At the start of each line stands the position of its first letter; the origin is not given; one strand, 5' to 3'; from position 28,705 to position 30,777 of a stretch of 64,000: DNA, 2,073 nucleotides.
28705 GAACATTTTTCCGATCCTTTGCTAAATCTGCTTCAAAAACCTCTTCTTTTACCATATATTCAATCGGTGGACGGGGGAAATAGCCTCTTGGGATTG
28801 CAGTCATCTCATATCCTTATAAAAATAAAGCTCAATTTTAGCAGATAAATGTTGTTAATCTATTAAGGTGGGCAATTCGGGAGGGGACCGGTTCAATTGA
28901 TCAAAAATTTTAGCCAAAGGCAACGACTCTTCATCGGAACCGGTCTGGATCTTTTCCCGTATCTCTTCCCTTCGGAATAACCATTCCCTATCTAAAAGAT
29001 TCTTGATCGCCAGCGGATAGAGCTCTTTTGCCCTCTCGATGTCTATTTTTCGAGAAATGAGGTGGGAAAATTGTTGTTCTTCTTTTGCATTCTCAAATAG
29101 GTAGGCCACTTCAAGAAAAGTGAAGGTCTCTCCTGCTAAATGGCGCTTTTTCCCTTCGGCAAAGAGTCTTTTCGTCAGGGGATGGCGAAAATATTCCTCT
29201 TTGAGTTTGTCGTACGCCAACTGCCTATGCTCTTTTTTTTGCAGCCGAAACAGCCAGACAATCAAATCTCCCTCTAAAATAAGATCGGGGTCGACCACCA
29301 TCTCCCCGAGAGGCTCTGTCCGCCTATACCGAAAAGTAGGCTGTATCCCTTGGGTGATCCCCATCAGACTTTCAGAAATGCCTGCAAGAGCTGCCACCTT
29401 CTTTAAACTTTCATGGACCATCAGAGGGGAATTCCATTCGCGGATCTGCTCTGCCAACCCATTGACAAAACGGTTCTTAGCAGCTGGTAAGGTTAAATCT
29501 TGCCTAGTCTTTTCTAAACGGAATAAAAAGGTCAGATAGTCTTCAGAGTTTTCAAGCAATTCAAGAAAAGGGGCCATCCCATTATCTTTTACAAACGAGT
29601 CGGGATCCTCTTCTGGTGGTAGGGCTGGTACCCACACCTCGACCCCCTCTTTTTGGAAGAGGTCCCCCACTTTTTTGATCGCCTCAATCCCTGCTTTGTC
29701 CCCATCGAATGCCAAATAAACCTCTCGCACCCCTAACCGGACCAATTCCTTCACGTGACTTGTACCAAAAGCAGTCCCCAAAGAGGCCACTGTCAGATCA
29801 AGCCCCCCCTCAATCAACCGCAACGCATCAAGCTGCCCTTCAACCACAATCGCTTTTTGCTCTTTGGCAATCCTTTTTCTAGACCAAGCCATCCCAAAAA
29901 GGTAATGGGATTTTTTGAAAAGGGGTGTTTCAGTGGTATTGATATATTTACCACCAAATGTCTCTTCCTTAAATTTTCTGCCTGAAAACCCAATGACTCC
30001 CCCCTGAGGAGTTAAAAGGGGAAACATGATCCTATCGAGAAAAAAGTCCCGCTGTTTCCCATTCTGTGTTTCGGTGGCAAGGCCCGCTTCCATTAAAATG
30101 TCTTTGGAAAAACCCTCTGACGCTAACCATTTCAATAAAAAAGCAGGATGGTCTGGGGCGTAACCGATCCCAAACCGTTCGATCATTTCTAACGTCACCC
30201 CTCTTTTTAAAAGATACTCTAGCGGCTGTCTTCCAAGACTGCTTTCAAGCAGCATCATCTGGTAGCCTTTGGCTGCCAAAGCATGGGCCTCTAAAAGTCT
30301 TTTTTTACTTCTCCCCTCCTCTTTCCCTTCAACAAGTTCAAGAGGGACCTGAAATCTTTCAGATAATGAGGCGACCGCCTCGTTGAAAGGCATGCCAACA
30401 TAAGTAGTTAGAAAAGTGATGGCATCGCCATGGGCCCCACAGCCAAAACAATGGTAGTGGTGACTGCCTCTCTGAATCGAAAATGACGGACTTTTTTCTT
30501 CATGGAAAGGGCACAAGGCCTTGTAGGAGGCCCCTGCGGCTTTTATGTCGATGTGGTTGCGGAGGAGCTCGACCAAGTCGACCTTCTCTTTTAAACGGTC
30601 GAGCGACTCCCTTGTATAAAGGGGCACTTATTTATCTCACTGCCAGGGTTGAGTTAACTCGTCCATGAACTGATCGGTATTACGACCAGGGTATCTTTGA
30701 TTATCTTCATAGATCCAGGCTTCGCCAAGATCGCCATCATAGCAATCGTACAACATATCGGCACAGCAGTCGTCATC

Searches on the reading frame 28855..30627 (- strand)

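Call 58: search_protein_families(library=pfam, proteins=[window:28855-30627:-], max_evalue=0.00001)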
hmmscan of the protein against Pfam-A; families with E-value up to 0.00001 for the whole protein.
window:28855-30627:- (590 aa): 6 families
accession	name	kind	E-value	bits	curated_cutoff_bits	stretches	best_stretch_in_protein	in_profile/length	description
PF08275.17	DNAG_N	-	6.1e-35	120.5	26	1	125-247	4-125/128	DNA primase catalytic core, N-terminal domain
PF01807.25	Zn_ribbon_DnaG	-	2.6e-30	104.5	24.9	1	5-96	2-93/98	CHC2 zinc finger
PF13155.12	Toprim_2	-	2.1e-15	57.3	22.1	1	260-345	1-87/88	Toprim-like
PF13662.12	Toprim_4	-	6.8e-12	45.9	25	1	258-333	2-83/85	Toprim domain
PF01751.28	Toprim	-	9.4e-09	35.8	23.1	1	259-328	2-88/96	Toprim domain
PF13362.12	Toprim_3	-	2.9e-06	28.1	27.2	1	259-350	2-93/95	Toprim domain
